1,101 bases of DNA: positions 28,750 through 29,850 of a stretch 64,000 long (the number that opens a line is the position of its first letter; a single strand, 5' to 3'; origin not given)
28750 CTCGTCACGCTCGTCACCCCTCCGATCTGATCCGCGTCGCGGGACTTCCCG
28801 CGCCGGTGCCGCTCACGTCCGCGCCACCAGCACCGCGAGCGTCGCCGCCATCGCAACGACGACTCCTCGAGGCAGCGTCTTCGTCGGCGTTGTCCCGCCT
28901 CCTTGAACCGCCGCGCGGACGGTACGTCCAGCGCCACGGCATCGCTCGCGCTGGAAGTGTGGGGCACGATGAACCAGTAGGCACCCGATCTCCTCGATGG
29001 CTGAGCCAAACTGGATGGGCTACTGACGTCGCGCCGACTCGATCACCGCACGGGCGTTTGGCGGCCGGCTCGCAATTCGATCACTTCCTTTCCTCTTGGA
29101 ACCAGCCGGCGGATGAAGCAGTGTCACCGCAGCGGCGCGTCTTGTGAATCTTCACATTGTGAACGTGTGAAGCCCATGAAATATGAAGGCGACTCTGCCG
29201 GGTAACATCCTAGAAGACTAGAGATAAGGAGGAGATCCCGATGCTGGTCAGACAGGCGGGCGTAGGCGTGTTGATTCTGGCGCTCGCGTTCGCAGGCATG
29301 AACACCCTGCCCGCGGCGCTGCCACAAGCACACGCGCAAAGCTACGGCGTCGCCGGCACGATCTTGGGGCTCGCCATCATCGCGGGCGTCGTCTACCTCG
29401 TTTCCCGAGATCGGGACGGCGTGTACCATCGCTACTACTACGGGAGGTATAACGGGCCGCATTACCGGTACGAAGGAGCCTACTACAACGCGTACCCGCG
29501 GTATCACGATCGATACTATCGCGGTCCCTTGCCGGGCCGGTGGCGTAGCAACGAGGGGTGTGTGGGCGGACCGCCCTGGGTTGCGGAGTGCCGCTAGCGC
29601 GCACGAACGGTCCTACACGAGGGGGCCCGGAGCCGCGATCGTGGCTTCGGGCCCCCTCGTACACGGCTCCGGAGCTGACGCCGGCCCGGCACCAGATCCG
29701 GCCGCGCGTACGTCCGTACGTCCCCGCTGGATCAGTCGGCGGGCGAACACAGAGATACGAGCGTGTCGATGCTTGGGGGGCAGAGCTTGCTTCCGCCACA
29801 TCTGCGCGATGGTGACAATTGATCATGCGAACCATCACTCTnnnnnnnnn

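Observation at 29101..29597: AT-rich operator of overlapping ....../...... palindromes driving a small Tyr/Arg-rich secreted protein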

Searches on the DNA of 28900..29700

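Call 76: search_rna_families(source=window, start=28900, end=29700, threshold=evalue, max_evalue=1)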
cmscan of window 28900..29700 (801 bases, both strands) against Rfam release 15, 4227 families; matches with E-value up to 1: 4.
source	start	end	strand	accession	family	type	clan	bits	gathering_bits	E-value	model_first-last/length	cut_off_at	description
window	29619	29657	+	RF03216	mir-BART10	Gene; miRNA;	-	27.9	70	0.024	1-80/80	no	mir-BART10 microRNA precursor family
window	29618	29659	+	RF03878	mir-B6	Gene; miRNA;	-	25.8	89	0.48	1-83/83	no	mir-B6 microRNA precursor family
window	29617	29660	+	RF02000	MIR1846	Gene; miRNA;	-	24.8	77.5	0.026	34-79/110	no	MIR1846 microRNA precursor family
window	29616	29661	-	RF03878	mir-B6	Gene; miRNA;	-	24.7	89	0.8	1-83/83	no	mir-B6 microRNA precursor family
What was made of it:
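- There is no Rfam hit even at E <= 1 (call 76).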
